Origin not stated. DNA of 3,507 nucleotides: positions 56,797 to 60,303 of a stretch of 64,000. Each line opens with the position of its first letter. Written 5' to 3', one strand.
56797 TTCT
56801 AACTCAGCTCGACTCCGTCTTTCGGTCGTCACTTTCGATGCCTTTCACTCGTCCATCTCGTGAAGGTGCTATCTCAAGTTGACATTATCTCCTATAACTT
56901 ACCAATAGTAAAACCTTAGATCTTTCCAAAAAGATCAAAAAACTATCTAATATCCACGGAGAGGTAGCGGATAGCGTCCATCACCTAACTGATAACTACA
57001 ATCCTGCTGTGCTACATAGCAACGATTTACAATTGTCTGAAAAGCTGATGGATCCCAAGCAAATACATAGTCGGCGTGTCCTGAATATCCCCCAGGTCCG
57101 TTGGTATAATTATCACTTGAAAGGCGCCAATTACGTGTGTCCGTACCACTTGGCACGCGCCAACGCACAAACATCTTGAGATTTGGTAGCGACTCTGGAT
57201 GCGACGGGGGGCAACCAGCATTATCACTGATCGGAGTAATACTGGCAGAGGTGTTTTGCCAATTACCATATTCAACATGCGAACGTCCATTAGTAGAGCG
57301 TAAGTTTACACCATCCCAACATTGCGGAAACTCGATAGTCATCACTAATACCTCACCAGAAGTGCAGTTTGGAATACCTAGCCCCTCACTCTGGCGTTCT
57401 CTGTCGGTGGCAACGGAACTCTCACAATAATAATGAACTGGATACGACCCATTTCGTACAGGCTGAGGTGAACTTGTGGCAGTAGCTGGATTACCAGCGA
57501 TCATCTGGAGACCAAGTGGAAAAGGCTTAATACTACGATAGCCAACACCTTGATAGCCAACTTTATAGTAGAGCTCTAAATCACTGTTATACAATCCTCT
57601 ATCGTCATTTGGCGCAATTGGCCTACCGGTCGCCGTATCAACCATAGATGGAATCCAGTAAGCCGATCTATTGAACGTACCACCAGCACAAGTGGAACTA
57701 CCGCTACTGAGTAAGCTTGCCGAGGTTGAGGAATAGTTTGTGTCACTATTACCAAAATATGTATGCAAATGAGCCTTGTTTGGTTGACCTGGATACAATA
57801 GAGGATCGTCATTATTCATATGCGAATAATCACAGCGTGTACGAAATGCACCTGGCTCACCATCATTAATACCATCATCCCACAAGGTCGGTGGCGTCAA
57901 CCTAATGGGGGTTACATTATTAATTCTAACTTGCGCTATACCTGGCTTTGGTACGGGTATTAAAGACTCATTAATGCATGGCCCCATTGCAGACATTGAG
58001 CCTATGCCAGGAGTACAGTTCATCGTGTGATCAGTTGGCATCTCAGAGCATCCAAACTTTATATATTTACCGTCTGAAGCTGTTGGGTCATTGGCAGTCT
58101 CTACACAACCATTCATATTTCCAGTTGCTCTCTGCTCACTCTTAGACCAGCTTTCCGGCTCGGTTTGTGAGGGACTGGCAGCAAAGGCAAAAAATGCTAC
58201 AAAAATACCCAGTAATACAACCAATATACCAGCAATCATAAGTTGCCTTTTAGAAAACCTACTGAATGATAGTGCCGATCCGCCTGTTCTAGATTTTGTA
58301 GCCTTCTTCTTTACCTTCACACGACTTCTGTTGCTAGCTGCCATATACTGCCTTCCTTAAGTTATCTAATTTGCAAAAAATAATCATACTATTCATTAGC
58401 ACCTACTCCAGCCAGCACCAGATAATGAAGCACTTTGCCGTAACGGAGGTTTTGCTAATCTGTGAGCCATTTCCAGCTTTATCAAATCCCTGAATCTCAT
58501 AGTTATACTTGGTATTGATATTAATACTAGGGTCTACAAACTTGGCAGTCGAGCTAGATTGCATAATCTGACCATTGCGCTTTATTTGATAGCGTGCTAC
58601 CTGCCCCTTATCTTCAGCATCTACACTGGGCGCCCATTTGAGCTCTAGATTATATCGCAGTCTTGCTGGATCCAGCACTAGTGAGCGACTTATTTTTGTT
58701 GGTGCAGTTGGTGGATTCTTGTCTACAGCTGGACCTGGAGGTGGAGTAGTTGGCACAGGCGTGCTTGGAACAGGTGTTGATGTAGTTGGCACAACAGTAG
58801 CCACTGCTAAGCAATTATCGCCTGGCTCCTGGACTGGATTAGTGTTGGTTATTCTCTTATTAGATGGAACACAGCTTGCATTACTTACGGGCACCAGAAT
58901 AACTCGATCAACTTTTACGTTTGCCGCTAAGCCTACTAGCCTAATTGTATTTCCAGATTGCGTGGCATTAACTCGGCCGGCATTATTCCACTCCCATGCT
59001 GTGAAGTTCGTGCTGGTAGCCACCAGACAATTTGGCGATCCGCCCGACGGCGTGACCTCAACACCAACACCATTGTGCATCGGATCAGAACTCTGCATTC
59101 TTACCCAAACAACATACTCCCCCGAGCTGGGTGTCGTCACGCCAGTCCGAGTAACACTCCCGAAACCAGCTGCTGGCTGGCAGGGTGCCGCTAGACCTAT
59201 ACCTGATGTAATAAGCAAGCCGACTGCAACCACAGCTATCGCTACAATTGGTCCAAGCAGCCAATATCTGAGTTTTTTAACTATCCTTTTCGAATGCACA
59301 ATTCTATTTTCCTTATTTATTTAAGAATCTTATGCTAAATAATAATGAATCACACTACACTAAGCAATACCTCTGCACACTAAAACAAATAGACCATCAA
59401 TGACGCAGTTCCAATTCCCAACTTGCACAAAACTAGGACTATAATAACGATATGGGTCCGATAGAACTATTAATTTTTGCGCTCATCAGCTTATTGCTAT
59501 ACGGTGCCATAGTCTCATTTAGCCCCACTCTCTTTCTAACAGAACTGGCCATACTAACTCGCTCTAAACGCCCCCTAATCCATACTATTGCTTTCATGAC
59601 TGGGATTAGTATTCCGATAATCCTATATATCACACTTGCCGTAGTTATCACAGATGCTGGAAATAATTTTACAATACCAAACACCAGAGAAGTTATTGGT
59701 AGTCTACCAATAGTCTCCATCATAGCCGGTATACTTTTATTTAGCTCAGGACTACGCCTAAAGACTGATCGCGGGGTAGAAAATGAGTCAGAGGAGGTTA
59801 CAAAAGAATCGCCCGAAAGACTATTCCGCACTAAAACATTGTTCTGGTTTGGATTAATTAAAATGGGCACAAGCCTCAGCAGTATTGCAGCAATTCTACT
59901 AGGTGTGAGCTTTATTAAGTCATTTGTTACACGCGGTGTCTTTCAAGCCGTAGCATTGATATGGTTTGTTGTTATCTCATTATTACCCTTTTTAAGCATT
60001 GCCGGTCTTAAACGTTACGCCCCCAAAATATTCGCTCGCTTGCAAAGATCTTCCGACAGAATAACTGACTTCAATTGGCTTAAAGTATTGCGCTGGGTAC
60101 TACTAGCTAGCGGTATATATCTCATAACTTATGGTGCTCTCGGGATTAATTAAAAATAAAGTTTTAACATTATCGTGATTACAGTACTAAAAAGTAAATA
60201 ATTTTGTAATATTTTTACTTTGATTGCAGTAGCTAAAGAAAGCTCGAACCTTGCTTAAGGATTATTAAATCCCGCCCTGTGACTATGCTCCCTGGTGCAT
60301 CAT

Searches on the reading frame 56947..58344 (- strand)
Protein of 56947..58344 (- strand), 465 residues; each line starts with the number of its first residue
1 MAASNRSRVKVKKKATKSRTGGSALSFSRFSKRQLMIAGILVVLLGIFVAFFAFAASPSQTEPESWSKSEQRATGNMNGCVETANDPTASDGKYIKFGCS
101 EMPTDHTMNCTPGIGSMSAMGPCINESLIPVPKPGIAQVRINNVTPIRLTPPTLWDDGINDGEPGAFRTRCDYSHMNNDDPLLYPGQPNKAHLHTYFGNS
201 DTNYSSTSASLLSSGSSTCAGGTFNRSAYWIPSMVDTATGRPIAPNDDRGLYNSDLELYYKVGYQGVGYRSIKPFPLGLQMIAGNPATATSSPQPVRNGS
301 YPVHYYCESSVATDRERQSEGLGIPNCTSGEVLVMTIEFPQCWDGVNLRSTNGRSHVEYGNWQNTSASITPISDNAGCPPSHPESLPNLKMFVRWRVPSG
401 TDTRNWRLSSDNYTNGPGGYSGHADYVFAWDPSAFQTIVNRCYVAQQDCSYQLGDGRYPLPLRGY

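Call 81: search_protein_families(library=pfam, max_evalue=0.001, proteins=[window:56947-58344:-])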
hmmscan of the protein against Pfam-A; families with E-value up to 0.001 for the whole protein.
window:56947-58344:- (465 aa): 1 family
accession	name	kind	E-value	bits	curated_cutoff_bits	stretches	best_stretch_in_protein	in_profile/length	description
PF09362.15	DUF1996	-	3.9e-41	142.1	27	1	180-430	1-237/237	Domain of unknown function (DUF1996)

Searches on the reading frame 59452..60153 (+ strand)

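Call 81: search_protein_families(library=pfam, max_evalue=0.001, proteins=[window:59452-60153:+])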
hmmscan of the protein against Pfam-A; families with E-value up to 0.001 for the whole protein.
window:59452-60153:+ (233 aa): 1 family
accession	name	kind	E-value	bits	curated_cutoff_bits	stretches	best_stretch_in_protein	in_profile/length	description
PF11139.14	SfLAP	-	2.3e-07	30.9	35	1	14-228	1-211/213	Sap, sulfolipid-1-addressing protein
